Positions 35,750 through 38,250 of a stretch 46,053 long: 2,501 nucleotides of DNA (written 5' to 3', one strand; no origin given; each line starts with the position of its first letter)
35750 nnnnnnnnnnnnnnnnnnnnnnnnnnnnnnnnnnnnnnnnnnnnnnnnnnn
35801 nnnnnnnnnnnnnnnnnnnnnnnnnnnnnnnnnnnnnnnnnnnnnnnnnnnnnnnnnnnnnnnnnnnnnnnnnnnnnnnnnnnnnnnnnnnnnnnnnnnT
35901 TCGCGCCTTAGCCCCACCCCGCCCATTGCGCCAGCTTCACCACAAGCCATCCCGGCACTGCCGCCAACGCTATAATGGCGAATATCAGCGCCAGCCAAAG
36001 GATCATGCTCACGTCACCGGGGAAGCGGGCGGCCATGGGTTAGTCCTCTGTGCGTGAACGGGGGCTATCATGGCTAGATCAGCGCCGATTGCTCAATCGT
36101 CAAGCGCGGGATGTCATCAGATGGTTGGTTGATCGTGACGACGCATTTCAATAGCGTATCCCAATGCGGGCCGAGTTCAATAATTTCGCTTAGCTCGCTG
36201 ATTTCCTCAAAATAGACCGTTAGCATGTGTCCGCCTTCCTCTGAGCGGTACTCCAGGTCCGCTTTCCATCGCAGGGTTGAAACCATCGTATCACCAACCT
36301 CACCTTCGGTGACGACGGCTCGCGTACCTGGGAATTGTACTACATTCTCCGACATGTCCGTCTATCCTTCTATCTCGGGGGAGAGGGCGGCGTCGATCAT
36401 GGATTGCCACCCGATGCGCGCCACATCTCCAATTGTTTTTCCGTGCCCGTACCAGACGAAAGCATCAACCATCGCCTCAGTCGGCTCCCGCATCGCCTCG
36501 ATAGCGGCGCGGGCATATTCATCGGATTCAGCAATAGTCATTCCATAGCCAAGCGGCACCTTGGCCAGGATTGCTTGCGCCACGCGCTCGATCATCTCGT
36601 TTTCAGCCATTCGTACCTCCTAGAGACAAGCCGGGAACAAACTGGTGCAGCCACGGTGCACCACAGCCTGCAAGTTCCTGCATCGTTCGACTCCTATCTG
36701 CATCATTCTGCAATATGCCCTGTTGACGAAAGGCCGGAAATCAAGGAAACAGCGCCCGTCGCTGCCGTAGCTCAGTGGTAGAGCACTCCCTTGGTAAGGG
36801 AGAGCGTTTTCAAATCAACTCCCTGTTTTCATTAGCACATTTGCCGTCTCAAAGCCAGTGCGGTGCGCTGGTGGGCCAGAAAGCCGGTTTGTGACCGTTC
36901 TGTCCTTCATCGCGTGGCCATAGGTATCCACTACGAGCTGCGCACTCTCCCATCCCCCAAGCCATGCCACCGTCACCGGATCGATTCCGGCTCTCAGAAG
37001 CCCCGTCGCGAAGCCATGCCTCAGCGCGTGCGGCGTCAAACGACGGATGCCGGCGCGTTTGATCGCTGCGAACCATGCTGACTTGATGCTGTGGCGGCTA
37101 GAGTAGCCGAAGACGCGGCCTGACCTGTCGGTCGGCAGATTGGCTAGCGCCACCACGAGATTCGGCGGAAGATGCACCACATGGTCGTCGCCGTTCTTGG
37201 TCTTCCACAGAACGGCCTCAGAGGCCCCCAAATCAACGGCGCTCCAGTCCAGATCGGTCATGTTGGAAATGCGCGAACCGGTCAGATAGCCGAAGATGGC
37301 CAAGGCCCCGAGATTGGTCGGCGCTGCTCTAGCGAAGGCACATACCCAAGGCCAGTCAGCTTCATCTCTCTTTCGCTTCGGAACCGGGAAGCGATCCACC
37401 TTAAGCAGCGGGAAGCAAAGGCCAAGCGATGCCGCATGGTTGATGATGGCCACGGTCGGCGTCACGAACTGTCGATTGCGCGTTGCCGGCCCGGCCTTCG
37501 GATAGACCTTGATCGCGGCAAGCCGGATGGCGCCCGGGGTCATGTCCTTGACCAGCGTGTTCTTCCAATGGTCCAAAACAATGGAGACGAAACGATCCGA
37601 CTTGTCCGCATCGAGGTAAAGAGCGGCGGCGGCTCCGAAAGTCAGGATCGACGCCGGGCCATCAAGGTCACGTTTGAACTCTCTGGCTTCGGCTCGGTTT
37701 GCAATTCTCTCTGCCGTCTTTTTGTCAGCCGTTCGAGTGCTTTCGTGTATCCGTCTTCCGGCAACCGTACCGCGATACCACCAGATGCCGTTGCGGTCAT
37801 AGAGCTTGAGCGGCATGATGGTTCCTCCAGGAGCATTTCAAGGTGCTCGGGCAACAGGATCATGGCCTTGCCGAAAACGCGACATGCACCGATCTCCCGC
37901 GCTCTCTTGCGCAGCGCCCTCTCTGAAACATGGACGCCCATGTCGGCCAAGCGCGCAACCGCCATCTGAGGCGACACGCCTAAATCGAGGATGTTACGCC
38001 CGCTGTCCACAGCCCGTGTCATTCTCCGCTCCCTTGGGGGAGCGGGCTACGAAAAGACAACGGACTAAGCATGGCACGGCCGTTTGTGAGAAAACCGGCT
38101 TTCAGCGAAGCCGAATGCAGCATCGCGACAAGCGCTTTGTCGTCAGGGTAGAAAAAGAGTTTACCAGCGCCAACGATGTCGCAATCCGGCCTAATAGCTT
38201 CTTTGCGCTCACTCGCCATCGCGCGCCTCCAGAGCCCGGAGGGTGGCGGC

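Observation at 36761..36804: attP carries the 5' two-thirds of tRNA-Thr(GGU), the opposite polarity to the usual 3'-fragment rule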

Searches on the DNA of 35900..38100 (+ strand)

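Call 7: search_rna_families(source=window, start=36600, end=37000, threshold=evalue, max_evalue=10, show_alignments=3)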
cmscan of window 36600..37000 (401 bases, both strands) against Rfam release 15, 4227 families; matches with E-value up to 10: 1.
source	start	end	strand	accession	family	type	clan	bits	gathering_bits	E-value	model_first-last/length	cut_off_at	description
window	36761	36827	+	RF00005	tRNA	Gene; tRNA;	CL00001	29.1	29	0.00035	1-71/71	no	tRNA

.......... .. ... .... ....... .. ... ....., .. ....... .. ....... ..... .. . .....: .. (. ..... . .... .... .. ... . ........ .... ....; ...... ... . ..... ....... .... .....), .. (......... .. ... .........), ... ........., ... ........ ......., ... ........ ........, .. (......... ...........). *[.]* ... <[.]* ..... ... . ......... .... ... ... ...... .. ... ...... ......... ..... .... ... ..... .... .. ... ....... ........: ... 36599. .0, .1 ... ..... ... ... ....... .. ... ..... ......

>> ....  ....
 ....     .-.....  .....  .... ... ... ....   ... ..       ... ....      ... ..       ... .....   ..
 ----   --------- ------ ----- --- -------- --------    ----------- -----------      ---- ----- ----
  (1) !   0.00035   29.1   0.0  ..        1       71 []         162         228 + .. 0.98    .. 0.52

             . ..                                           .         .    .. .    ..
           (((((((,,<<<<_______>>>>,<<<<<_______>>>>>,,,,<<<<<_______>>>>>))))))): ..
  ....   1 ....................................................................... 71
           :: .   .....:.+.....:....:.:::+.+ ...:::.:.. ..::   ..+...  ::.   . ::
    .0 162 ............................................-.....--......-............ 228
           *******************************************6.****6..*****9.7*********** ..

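Call 9: search_dna_similar(query=window:35900-38100:+, collection=phages, mode=near, max_rows=20)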
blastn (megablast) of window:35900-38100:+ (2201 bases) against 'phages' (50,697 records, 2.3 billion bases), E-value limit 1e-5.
Records with a match: 4; places in all: 4; records where one place covers at least 80% of the query: 0.
Best place of each record, by identity: >=99% 3; 95-99% 1.
By first word of the organism name: Acinetobacter 2; Bacteriophage 1; uncultured 1.
By host as written in the record: - 4.
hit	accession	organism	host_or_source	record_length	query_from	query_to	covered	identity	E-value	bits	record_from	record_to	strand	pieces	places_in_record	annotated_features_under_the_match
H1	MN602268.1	Bacteriophage DSS3_MAL1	-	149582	862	905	2%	100.0%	8e-13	82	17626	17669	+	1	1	tRNA-Thr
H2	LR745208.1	uncultured phage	metagenomic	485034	862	905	2%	97.7%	4e-11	77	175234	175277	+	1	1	record has no annotation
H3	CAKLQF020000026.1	Acinetobacter phage MD-2021a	not known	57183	869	905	2%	100.0%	6e-9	69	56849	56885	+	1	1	tRNA-Thr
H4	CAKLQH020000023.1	Acinetobacter phage MD-2021a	not known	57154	869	905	2%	100.0%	6e-9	69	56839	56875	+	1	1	tRNA-Thr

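Call 54: search_rna_families(sources=[L137, L138, L139, L123, L078], threshold=evalue, max_evalue=1)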
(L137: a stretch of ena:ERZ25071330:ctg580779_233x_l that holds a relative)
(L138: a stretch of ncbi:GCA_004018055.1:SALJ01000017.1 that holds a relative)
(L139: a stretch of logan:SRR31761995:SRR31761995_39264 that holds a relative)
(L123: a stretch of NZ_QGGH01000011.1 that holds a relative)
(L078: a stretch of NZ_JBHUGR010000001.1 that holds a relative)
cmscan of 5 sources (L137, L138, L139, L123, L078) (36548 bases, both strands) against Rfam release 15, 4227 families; matches with E-value up to 1: 10.
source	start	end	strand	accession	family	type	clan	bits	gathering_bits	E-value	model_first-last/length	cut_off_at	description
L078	6584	6655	+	RF00005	tRNA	Gene; tRNA;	CL00001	70.5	29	1.3e-13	1-71/71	no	tRNA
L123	2080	2155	-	RF00005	tRNA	Gene; tRNA;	CL00001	36.1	29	0.00037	1-71/71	no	tRNA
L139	6288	6356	+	RF01809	symR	Gene; antitoxin;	-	31.6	61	0.027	1-77/77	no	SymR antitoxin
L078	6584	6656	-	RF04354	Plastid-ycf2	Cis-reg;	-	29.4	65.7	0.031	1-75/75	no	Plastid-ycf2 5UTR RNA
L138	4002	4035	-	RF00517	serC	Cis-reg; leader;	-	29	35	0.011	1-52/52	no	serC leader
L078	962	1022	+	RF00005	tRNA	Gene; tRNA;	CL00001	28.5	29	0.047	1-71/71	no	tRNA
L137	4562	4623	-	RF00517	serC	Cis-reg; leader;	-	28.4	35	0.016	1-52/52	no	serC leader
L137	6487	6565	-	RF00519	suhB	Gene; sRNA;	CL00108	26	41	0.2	1-77/77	no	Makes More Granules Regulator RNA (mmgR)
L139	3586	3634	-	RF00517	serC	Cis-reg; leader;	-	22.1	35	0.78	1-52/52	no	serC leader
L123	7709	7765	-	RF02405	P34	Gene; sRNA;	-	18.9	44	0.95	9-66/399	no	Pseudomonas sRNA P34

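Call 59: search_rna_families(sources=[L138, L139, L137], threshold=evalue, max_evalue=1, show_alignments=4)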
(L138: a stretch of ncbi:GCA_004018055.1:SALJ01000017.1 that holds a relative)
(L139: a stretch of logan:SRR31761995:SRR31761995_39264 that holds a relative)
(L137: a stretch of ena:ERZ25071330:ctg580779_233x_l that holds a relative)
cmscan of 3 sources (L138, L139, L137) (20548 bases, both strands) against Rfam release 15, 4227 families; matches with E-value up to 1: 5.
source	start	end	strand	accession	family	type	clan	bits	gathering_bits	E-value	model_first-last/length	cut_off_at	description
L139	6288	6356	+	RF01809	symR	Gene; antitoxin;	-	31.6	61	0.015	1-77/77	no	SymR antitoxin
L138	4002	4035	-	RF00517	serC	Cis-reg; leader;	-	29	35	0.0064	1-52/52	no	serC leader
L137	4562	4623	-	RF00517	serC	Cis-reg; leader;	-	28.4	35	0.0089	1-52/52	no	serC leader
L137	6487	6565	-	RF00519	suhB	Gene; sRNA;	CL00108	26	41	0.11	1-77/77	no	Makes More Granules Regulator RNA (mmgR)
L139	3586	3634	-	RF00517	serC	Cis-reg; leader;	-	22.1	35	0.44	1-52/52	no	serC leader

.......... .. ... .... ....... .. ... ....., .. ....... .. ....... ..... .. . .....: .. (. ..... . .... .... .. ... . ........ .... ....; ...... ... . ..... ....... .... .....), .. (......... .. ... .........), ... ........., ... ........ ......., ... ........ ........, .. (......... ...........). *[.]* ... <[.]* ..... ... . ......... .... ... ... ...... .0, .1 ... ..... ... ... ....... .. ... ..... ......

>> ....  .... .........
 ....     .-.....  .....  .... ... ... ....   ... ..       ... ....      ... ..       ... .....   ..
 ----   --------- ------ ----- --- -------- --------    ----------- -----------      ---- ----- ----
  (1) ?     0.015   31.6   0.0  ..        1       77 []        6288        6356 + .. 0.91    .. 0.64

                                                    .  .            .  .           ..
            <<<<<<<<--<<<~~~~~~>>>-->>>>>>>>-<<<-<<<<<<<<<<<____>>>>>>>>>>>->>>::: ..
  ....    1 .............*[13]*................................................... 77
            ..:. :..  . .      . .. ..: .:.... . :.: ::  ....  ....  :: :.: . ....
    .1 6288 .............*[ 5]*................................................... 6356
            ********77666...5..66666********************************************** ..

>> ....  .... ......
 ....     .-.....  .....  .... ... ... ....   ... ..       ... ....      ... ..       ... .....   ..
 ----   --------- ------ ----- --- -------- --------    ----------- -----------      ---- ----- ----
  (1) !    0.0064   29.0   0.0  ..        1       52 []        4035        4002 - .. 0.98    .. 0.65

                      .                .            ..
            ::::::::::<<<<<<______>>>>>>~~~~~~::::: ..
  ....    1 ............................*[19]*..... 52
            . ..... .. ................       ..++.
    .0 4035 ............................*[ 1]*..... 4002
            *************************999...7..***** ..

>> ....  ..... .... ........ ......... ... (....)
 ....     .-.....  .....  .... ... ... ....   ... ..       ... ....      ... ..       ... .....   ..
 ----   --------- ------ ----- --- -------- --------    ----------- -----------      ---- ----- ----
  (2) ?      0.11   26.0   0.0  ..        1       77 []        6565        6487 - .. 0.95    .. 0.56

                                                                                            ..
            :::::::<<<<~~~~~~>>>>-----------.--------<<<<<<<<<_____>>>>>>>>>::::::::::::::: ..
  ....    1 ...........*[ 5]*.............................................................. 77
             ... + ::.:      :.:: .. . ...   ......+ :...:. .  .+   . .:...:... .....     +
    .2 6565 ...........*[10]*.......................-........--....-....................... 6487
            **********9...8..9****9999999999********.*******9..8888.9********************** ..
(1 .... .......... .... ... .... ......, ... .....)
